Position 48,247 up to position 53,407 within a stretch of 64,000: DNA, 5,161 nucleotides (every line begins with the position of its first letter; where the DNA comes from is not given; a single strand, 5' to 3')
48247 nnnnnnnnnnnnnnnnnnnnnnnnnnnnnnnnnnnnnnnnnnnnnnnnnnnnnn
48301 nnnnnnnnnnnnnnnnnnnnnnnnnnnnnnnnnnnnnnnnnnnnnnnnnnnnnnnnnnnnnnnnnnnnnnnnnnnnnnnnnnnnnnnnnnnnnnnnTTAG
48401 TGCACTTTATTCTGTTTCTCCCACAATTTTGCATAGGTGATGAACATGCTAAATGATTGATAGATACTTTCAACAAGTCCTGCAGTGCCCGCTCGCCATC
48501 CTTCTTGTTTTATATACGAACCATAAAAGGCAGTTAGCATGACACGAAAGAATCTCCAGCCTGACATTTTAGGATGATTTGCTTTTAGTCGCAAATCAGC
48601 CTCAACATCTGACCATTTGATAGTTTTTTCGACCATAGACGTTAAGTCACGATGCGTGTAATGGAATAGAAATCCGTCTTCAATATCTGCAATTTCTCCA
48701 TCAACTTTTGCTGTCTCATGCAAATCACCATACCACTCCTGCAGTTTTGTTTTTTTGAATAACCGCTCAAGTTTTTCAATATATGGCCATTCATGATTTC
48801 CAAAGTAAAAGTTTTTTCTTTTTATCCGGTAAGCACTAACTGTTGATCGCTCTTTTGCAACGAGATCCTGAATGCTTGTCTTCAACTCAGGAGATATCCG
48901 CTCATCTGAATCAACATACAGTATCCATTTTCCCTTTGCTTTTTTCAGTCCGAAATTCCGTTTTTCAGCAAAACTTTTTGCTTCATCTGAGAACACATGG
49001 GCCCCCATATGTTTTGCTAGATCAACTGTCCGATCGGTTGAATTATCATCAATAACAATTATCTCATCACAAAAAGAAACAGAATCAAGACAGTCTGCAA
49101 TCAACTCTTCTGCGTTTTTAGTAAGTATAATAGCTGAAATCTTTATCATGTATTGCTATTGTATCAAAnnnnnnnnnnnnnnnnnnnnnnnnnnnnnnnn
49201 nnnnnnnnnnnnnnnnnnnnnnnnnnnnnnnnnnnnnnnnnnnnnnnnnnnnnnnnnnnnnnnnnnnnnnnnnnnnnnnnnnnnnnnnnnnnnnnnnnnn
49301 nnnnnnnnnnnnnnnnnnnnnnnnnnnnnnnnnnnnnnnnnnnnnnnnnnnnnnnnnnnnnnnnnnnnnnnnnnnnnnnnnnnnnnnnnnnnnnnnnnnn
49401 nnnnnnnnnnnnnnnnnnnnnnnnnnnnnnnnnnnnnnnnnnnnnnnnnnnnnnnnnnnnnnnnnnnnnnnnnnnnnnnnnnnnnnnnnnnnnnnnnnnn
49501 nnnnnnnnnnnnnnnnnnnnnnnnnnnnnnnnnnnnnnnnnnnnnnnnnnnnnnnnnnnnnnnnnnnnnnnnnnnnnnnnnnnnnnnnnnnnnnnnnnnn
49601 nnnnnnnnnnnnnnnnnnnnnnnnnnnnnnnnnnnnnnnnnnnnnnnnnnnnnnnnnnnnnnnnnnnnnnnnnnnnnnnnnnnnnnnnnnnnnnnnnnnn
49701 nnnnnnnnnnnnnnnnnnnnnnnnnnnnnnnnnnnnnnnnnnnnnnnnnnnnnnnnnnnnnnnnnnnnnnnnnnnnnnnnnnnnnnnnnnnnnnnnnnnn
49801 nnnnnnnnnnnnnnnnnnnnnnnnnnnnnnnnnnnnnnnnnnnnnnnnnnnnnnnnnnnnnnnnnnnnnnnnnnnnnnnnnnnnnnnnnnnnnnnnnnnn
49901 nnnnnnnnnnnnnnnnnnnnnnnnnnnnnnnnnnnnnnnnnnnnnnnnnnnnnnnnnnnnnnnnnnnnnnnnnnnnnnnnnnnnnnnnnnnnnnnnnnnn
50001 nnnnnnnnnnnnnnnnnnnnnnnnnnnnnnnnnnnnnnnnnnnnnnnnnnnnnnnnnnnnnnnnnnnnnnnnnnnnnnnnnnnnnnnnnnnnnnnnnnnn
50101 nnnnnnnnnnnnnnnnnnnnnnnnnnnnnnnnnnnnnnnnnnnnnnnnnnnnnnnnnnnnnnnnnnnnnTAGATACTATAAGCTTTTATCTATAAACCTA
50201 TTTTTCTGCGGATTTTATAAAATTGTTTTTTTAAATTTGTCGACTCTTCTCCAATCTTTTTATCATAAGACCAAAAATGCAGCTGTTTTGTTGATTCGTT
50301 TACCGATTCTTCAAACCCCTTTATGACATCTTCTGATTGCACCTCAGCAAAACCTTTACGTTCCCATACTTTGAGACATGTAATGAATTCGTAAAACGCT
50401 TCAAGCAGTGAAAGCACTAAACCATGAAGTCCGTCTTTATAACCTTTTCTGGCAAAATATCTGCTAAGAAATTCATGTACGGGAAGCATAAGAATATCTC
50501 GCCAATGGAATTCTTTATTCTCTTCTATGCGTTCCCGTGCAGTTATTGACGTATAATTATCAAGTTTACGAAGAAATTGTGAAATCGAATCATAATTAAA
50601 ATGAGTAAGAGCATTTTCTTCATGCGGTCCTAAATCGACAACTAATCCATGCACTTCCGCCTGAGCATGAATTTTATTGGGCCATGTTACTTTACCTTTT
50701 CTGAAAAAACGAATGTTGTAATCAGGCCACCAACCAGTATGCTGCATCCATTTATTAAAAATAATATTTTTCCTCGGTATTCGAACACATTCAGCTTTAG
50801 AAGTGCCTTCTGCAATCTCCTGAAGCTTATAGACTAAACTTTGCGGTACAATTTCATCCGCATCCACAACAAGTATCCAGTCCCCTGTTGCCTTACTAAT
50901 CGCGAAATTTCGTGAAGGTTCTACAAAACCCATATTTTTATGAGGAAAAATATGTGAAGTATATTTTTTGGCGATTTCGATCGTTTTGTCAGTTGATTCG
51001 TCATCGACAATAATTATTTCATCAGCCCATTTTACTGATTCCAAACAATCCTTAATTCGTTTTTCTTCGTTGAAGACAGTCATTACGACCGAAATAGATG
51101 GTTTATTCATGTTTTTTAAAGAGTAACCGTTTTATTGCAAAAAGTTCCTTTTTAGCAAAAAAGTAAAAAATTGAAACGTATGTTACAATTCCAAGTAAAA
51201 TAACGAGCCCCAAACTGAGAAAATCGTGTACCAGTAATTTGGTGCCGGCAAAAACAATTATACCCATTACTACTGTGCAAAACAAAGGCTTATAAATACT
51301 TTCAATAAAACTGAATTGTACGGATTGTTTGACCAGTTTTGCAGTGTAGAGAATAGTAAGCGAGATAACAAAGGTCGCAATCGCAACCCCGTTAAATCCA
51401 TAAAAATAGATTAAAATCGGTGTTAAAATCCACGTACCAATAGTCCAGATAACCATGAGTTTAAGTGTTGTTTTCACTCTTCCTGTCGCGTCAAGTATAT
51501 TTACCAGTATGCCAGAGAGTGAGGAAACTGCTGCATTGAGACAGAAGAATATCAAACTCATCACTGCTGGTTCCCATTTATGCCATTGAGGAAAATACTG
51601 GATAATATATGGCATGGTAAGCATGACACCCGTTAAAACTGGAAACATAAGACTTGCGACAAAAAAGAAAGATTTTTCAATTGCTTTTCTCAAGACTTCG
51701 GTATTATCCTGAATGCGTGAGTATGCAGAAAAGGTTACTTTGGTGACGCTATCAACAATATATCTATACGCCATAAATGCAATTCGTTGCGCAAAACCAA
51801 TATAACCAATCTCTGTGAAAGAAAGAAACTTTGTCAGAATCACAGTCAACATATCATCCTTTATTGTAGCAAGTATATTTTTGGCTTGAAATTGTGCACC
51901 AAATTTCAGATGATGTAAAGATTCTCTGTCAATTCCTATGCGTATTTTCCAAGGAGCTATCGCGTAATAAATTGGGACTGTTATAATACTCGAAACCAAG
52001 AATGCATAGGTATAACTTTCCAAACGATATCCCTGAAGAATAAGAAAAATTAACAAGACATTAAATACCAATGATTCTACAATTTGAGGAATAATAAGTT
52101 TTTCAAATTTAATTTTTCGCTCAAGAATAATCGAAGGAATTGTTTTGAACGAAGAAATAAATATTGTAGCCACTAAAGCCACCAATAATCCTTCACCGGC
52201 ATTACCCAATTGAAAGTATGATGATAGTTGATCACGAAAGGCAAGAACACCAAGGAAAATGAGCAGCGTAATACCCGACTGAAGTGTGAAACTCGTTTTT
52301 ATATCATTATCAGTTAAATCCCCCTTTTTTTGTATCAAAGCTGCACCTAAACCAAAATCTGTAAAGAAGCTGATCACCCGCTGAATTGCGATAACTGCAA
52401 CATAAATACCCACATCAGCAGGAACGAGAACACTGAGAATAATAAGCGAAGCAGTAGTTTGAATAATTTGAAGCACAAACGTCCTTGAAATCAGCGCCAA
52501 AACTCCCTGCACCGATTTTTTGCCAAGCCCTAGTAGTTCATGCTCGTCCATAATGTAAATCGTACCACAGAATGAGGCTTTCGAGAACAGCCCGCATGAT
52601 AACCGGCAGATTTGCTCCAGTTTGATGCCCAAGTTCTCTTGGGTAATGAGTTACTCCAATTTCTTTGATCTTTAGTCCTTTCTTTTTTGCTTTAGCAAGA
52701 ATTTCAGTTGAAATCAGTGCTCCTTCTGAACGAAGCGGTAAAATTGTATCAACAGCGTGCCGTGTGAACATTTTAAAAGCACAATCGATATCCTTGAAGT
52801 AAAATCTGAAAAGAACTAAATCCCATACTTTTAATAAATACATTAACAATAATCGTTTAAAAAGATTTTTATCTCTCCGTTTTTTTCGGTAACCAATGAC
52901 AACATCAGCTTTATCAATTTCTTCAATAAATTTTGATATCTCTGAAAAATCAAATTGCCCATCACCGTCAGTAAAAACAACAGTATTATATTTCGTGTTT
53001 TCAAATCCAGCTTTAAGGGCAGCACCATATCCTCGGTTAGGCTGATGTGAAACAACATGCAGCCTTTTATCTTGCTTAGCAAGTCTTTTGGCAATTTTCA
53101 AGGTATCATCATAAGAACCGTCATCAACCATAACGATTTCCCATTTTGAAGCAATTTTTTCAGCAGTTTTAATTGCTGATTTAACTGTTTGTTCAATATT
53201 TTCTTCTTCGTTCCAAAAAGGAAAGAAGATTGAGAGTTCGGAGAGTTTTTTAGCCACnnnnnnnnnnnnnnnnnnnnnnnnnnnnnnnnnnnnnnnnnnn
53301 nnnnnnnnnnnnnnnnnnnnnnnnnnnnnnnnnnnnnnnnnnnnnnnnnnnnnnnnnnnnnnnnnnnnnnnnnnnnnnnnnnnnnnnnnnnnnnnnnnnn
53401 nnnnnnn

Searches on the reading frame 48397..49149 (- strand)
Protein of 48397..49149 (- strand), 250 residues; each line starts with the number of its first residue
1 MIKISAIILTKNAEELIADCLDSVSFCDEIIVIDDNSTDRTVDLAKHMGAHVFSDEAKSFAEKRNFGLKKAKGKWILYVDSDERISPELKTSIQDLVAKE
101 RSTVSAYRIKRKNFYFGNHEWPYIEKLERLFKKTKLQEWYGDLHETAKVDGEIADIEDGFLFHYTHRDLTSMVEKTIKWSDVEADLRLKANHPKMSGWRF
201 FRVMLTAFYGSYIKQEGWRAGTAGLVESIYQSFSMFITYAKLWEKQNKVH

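Call 18: search_protein_families(library=pfam, proteins=[window:48397-49149:-], max_evalue=0.001)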
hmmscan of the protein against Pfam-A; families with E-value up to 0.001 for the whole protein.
window:48397-49149:- (250 aa): 4 families
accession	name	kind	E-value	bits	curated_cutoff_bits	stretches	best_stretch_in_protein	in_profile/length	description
PF00535.33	Glycos_transf_2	-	3.7e-21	76.2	23.3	1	5-143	1-149/168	Glycosyl transferase family 2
PF10111.15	Glyco_tranf_2_2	-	3.4e-05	23.9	27.3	1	28-89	30-98/276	Glycosyltransferase like family 2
PF13704.12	Glyco_tranf_2_4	-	0.00037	21.4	27.5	0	26-83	18-82/98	Glycosyl transferase family 2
PF01697.33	Glyco_transf_92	-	0.00049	20.2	23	0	72-140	98-169/249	Glycosyltransferase family 92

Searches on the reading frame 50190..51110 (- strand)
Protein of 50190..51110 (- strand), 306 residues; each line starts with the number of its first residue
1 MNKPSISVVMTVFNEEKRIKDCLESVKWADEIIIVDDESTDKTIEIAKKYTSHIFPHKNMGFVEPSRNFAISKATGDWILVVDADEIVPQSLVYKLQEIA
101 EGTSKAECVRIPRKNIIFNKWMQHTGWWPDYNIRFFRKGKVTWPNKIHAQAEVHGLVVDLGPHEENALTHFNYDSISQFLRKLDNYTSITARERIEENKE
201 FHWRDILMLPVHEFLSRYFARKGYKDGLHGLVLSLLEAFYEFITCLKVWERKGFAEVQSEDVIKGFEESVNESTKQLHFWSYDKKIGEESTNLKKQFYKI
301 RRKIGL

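Call 18: search_protein_families(library=pfam, proteins=[window:50190-51110:-], max_evalue=0.001)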
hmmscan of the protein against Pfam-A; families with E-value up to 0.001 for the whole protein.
window:50190-51110:- (306 aa): 4 families
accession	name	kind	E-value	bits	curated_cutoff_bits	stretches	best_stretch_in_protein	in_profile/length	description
PF00535.33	Glycos_transf_2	-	1e-27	97.5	23.3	1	7-146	1-152/168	Glycosyl transferase family 2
PF13704.12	Glyco_tranf_2_4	-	6.7e-08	33.4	27.5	1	14-88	2-84/98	Glycosyl transferase family 2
PF13641.12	Glyco_tranf_2_3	-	3.1e-06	27.8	27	1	4-134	1-143/230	Glycosyltransferase like family 2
PF10111.15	Glyco_tranf_2_2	-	6.4e-05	23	27.3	1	7-99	1-105/276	Glycosyltransferase like family 2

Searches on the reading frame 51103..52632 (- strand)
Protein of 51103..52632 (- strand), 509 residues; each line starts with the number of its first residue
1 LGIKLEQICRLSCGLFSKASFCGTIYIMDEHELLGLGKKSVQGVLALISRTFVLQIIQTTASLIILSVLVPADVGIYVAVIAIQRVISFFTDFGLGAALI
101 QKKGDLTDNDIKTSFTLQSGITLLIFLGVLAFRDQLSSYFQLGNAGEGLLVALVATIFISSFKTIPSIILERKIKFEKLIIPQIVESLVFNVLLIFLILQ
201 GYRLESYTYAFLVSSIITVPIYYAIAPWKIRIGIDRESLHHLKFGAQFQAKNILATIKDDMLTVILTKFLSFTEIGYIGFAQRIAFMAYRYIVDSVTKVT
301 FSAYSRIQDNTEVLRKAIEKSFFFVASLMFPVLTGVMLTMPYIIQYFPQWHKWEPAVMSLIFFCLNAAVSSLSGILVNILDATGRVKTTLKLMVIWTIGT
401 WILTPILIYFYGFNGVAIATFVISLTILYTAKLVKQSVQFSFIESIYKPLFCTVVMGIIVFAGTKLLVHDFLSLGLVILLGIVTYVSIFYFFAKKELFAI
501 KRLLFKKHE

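Call 38: search_protein_families(library=pfam, proteins=[window:51103-52632:-], max_evalue=0.01)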
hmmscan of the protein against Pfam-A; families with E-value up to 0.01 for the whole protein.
window:51103-52632:- (509 aa): 2 families
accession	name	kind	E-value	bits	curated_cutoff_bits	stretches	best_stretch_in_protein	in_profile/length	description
PF13440.11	Polysacc_synt_3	-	7.3e-44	150.6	23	1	69-347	6-283/293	Polysaccharide biosynthesis protein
PF01943.22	Polysacc_synt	-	2.5e-12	47.2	28.2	1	41-307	2-273/274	Polysaccharide biosynthesis protein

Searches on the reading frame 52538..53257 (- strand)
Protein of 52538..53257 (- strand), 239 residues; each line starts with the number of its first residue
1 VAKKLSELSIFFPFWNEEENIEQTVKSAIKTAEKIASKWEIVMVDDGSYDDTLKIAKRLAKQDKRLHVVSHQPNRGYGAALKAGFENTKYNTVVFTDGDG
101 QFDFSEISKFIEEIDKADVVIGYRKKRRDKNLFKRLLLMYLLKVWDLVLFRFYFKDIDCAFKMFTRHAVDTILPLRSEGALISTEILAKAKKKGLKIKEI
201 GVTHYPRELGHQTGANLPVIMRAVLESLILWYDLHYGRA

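Call 38: search_protein_families(library=pfam, proteins=[window:52538-53257:-], max_evalue=0.01)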
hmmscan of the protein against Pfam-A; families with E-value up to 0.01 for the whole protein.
window:52538-53257:- (239 aa): 3 families
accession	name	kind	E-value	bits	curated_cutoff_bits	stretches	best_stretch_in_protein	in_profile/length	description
PF00535.33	Glycos_transf_2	-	1.4e-30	106.9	23.3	1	9-148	1-132/168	Glycosyl transferase family 2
PF10111.15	Glyco_tranf_2_2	-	5e-07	29.9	27.3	1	9-104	1-96/276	Glycosyltransferase like family 2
PF13641.12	Glyco_tranf_2_3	-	1.6e-05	25.5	27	1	8-189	3-173/230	Glycosyltransferase like family 2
